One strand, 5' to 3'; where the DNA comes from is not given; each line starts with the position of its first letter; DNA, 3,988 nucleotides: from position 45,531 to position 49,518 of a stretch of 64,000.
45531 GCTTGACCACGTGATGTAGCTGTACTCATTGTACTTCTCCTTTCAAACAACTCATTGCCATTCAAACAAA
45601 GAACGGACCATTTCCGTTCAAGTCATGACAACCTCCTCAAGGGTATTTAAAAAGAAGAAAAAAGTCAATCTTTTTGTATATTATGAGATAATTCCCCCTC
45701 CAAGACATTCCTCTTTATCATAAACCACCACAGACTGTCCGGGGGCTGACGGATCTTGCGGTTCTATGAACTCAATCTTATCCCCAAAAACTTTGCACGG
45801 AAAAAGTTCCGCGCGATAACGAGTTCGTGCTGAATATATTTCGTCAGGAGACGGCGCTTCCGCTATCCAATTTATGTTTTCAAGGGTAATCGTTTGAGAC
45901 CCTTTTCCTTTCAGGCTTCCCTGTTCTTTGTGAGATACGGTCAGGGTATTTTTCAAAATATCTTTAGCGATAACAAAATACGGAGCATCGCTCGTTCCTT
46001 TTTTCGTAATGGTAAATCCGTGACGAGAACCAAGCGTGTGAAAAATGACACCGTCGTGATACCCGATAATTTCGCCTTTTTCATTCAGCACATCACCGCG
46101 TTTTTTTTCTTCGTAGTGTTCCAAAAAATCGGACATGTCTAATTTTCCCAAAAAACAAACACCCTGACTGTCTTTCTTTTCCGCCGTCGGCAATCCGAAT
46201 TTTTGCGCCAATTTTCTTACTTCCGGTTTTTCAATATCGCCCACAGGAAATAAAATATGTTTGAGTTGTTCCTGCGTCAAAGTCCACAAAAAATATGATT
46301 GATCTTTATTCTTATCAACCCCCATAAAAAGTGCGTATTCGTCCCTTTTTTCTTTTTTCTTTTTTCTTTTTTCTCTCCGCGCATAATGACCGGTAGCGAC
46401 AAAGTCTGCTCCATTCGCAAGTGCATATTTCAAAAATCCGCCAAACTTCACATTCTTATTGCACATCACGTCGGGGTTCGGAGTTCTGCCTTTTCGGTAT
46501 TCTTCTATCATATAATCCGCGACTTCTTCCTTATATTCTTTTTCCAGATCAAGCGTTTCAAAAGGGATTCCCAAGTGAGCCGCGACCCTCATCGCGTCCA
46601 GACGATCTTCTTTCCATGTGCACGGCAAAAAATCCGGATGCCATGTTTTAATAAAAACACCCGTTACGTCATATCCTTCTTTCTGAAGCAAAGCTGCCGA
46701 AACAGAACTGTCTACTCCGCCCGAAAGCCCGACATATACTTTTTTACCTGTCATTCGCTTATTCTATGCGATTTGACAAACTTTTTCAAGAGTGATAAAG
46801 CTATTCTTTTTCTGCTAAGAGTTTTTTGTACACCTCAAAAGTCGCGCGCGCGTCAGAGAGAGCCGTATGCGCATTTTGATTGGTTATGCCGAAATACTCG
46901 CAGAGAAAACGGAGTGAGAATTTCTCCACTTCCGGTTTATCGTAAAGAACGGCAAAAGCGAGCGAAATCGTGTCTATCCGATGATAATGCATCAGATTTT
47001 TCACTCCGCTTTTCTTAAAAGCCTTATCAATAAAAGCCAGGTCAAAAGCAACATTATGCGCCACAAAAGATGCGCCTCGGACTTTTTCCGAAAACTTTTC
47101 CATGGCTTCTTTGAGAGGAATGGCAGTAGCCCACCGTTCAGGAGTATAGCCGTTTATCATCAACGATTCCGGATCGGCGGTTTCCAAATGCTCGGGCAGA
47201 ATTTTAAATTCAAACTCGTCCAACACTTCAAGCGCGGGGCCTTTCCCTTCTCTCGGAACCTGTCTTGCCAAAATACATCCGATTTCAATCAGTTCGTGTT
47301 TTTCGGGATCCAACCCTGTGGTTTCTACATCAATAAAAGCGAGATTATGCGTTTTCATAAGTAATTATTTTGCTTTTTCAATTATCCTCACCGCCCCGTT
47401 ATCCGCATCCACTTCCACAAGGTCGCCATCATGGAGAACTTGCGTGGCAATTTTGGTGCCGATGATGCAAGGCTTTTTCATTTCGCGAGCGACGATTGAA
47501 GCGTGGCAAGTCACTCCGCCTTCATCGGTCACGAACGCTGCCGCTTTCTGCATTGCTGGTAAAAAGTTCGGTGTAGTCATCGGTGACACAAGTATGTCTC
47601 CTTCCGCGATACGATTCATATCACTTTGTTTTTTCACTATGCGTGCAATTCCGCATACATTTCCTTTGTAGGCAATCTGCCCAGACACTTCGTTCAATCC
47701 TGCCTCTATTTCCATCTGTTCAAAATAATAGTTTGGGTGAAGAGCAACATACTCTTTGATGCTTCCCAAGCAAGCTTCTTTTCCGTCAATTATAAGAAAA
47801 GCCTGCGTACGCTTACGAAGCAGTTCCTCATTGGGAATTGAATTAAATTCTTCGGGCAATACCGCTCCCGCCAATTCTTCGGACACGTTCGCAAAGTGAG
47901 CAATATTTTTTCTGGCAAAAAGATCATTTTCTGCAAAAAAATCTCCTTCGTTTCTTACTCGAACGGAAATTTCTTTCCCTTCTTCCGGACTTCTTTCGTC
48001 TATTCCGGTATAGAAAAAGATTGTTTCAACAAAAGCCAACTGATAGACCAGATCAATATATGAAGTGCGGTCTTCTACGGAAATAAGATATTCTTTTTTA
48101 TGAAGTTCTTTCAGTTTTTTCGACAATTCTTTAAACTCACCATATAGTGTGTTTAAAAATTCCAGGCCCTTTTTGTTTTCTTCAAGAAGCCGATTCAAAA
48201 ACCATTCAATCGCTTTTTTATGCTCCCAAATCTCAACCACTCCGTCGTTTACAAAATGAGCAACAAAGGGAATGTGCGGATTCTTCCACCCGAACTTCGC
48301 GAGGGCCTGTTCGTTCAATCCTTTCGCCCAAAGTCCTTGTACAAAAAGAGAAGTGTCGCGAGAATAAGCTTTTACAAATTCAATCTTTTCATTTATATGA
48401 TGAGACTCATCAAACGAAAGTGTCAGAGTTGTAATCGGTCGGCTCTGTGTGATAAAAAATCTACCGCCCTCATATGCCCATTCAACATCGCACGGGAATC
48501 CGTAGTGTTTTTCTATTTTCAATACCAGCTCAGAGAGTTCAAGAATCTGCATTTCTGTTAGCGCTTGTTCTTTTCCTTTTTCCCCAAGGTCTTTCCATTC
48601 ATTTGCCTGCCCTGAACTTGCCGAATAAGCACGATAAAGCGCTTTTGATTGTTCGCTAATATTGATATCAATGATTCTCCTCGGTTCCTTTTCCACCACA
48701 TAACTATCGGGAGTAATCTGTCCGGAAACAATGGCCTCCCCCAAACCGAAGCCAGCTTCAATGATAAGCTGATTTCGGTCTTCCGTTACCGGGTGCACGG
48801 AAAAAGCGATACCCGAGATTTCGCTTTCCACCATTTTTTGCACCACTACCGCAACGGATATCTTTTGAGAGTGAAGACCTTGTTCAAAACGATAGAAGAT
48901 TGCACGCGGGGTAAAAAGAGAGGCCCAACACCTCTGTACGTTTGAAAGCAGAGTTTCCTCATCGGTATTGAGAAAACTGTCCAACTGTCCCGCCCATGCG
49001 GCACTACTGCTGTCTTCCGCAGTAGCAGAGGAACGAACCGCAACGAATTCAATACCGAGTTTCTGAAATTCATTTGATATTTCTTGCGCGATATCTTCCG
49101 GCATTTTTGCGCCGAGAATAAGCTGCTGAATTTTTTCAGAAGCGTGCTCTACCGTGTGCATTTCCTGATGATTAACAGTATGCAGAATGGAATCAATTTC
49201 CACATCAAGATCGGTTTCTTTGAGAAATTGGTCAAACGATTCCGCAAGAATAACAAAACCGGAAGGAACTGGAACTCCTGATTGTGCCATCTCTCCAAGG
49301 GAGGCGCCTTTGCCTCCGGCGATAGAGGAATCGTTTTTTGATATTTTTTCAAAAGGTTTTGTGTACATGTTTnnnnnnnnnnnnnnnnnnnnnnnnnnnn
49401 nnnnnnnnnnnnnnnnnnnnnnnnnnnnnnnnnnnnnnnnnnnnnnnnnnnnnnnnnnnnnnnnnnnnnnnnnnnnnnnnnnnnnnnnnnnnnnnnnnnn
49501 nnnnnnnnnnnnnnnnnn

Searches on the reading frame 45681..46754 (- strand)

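Call 65: search_protein_families(library=pfam, proteins=[window:45681-46754:-], max_evalue=0.00001)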
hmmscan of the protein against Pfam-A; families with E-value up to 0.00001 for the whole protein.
window:45681-46754:- (357 aa): 4 families
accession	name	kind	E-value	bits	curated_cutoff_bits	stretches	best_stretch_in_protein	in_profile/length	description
PF03054.22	tRNA_Me_trans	-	2.4e-77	259.6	20.6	1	4-204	1-202/202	tRNA methyl transferase HUP domain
PF20259.3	tRNA_Me_trans_M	-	8.7e-17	60.9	27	1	209-275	2-66/66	tRNA methyl transferase PRC-barrel domain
PF20258.4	tRNA_Me_trans_C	-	1.3e-13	51.5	20.6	1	286-356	1-77/77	Aminomethyltransferase beta-barrel domain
PF02540.23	NAD_synthase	-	2.7e-08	33.7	21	1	4-79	19-90/242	NAD synthase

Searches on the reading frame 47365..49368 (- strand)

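Call 64: search_protein_families(library=pfam, proteins=[window:47365-49368:-], max_evalue=0.00001)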
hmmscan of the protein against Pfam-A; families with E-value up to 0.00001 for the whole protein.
window:47365-49368:- (667 aa): 2 families
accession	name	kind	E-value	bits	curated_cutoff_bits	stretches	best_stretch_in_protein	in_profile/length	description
PF01326.24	PPDK_N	-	9.4e-95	318.1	27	1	16-318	3-315/328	Pyruvate phosphate dikinase, AMP/ATP-binding domain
PF00391.29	PEP-utilizers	-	4.1e-26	90.8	23.1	1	588-658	2-72/72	PEP-utilising enzyme, mobile domain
